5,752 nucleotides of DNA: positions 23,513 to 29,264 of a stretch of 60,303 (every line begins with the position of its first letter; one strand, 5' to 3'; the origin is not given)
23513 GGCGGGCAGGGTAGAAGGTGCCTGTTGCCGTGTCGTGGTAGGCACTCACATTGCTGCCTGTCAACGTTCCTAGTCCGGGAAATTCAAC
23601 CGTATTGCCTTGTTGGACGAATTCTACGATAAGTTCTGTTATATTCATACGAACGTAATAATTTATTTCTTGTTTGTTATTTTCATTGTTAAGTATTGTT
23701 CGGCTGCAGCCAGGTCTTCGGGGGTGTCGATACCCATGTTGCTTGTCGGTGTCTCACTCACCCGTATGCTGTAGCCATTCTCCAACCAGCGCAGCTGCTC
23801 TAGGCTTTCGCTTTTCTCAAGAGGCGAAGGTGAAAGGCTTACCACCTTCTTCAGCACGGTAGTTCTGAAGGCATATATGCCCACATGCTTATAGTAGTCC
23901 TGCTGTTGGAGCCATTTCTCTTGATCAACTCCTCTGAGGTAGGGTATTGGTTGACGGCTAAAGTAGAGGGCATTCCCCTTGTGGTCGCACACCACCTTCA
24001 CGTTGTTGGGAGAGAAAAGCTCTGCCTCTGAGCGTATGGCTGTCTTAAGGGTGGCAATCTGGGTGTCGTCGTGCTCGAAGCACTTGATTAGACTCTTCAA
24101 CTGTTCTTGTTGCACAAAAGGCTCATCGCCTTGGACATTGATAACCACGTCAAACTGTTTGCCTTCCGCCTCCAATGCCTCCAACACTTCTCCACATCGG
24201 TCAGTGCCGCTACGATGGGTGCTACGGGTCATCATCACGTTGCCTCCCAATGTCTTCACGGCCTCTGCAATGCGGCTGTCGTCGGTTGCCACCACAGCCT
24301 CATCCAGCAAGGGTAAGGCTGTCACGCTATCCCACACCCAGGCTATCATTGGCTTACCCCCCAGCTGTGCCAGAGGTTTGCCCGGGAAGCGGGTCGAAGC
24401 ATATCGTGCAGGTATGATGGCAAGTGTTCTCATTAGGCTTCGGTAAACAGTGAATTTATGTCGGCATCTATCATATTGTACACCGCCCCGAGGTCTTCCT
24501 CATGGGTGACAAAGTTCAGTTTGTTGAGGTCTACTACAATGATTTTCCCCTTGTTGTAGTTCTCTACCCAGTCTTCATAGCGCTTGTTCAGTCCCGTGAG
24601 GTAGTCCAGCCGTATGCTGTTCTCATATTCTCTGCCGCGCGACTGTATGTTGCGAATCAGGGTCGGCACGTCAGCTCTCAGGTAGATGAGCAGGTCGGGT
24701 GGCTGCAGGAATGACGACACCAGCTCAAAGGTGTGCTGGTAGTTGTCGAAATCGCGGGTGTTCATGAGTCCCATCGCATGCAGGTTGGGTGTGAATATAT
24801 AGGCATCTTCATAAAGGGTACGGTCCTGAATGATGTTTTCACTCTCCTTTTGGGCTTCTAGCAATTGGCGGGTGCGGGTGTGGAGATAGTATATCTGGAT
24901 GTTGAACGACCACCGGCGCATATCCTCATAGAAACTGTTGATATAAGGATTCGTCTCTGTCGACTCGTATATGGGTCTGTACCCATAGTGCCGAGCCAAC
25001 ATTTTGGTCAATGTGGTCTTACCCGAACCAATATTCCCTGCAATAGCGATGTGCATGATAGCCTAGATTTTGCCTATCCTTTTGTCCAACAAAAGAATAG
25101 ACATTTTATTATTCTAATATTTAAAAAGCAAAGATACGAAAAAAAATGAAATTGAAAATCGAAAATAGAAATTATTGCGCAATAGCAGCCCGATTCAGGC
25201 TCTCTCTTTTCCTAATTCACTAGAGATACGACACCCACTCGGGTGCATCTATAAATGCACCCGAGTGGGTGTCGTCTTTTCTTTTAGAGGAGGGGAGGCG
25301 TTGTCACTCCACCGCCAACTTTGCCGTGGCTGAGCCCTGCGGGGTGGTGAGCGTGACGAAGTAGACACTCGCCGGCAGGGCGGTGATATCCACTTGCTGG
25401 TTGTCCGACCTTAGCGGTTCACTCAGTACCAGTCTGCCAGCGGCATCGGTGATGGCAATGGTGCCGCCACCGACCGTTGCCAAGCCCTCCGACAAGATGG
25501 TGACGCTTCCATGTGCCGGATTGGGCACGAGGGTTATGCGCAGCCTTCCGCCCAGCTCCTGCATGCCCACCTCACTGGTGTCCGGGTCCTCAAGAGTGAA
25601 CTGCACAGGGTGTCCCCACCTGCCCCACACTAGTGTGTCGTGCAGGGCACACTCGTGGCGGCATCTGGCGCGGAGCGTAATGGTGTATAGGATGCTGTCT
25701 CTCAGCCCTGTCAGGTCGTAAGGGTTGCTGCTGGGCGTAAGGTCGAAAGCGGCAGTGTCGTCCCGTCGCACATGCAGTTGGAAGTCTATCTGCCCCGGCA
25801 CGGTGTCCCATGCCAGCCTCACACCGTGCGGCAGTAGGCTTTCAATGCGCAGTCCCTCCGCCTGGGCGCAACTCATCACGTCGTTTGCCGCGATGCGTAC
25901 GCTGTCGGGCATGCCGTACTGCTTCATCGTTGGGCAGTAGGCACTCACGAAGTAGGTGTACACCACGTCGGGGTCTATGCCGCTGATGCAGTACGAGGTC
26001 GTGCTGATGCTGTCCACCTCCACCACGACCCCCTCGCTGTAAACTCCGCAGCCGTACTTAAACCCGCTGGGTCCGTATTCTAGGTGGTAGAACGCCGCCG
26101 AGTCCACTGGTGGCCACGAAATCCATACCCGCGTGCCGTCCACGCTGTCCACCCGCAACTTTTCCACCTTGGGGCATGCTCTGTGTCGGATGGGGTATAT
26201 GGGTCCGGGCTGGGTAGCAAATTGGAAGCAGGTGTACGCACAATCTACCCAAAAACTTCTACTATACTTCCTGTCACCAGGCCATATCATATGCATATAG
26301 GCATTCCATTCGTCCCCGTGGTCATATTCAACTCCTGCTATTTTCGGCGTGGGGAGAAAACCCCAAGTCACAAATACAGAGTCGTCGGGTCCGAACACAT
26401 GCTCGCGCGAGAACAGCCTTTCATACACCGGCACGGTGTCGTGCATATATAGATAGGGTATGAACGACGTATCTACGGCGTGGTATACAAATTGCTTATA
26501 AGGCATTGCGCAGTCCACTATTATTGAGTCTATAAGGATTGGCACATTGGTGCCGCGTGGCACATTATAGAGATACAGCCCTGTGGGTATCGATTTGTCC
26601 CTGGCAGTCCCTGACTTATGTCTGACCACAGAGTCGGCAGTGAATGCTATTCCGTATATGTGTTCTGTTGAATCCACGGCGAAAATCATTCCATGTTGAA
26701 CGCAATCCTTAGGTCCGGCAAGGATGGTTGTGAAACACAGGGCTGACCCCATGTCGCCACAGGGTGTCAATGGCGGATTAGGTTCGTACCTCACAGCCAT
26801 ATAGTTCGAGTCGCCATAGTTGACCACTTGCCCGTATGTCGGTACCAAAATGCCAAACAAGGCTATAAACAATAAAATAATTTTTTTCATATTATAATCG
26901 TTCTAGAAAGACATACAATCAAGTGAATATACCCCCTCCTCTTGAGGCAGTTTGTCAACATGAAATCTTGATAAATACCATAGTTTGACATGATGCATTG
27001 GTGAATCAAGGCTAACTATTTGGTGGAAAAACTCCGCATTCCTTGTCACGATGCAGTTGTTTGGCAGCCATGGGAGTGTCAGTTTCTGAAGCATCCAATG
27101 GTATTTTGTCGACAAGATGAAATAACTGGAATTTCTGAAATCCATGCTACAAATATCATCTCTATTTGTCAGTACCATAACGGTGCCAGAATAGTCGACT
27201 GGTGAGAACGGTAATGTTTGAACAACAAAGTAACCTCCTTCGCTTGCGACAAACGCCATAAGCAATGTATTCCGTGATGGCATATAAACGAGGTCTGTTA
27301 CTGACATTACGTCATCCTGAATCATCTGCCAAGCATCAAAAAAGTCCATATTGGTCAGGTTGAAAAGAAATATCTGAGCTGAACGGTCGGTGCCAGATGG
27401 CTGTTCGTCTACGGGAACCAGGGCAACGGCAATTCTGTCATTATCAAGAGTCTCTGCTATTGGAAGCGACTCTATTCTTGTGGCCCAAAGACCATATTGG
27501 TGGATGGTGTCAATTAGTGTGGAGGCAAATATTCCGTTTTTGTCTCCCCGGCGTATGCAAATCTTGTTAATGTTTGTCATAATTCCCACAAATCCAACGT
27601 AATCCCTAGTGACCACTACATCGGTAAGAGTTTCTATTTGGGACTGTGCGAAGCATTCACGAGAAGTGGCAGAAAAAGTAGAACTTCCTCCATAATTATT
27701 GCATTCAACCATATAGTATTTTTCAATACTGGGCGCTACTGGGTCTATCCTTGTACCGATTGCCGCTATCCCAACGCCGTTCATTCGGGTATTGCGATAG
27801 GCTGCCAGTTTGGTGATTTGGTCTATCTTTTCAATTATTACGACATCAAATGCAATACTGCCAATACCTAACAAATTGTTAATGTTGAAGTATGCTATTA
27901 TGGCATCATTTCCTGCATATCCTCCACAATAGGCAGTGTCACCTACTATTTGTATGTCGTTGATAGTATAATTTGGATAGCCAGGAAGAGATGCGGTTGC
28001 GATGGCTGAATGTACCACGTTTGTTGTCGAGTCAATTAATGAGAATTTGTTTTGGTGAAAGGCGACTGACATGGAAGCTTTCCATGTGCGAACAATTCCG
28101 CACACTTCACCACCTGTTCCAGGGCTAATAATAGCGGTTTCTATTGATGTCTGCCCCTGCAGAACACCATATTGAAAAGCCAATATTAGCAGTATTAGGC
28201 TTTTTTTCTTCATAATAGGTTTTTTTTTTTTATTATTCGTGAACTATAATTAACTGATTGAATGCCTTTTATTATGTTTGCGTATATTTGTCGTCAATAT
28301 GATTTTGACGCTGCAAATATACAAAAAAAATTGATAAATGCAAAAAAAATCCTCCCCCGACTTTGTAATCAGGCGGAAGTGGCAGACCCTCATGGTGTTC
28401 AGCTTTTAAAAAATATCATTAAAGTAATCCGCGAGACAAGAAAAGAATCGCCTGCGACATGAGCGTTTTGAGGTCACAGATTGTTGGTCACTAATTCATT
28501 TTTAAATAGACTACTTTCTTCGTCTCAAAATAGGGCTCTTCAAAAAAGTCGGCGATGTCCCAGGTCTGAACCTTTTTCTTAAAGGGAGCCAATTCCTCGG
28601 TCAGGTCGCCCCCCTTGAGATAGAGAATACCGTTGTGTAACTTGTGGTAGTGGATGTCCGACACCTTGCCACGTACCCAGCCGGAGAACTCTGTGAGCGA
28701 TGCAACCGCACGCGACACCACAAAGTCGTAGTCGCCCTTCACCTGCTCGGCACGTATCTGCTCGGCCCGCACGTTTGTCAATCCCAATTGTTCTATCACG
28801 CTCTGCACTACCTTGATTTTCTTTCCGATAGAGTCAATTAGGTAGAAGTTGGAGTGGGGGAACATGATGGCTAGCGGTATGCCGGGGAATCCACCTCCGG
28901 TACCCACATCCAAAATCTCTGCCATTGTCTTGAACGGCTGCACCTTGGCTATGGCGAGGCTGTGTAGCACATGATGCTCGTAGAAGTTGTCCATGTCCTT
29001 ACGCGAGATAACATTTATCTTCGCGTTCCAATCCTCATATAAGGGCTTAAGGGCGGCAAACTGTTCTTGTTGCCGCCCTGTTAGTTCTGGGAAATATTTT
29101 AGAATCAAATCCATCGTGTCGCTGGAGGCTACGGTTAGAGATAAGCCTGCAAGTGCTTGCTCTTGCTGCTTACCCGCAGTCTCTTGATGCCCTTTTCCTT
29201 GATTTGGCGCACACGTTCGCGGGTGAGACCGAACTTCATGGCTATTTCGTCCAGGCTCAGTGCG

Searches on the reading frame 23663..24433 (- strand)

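Call 66: search_protein_families(library=pfam, proteins=[window:23663-24433:-], max_evalue=0.00001)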
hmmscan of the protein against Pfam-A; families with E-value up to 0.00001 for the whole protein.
window:23663-24433:- (256 aa): 3 families
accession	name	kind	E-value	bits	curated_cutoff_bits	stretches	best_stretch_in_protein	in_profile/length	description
PF02348.25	CTP_transf_3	-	5e-62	210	22.6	1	5-223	2-217/217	Cytidylyltransferase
PF12804.13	NTP_transf_3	-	3.9e-11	43.8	27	1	14-171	10-146/160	MobA-like NTP transferase domain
PF01128.25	IspD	-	1.5e-08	35.1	27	0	19-127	20-126/221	2-C-methyl-D-erythritol 4-phosphate cytidylyltransferase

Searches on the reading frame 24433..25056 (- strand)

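Call 66: search_protein_families(library=pfam, proteins=[window:24433-25056:-], max_evalue=0.00001)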
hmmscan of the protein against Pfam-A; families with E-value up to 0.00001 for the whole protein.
window:24433-25056:- (207 aa): 2 families
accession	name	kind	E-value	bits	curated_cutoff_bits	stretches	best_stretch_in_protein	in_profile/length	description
PF01712.25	dNK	-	4.7e-53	180.4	27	1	3-196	1-198/203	Deoxynucleoside kinase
PF13238.12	AAA_18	-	7.1e-06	26.9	29.4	0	3-143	1-114/128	AAA domain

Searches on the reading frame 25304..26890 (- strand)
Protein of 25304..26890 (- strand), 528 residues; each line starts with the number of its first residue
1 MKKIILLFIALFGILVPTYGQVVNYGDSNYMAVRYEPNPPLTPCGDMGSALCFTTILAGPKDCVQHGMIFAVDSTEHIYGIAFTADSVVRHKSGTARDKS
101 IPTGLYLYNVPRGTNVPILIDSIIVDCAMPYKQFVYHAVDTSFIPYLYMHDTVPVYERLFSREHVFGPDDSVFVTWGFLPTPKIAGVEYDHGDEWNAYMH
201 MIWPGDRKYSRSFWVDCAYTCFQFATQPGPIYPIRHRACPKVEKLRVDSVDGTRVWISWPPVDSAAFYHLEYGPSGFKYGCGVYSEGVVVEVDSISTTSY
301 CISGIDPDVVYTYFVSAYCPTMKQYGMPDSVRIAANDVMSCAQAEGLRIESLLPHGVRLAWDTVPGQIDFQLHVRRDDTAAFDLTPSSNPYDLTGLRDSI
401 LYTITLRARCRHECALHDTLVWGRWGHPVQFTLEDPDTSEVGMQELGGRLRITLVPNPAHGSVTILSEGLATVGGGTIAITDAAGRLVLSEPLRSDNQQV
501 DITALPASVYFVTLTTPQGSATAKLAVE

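Call 66: search_protein_families(library=pfam, proteins=[window:25304-26890:-], max_evalue=0.00001)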
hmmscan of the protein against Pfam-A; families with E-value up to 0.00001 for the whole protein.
window:25304-26890:- (528 aa): 2 families
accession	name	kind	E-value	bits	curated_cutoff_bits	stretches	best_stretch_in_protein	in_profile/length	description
PF18962.6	Por_Secre_tail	-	2.2e-09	37.9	27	1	456-527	3-75/75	Secretion system C-terminal sorting domain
PF00041.27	fn3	-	2.8e-08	34.3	25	0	345-411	4-71/84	Fibronectin type III domain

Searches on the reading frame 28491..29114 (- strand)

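Call 66: search_protein_families(library=pfam, proteins=[window:28491-29114:-], max_evalue=0.00001)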
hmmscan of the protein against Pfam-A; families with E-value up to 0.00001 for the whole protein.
window:28491-29114:- (207 aa): 2 families
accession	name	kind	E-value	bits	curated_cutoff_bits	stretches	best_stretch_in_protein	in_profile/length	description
PF02527.21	GidB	-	2.2e-37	128.6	27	1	16-184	2-165/184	rRNA small subunit methyltransferase G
PF13847.12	Methyltransf_31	-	9.3e-09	35.6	27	1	66-139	6-85/145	Methyltransferase domain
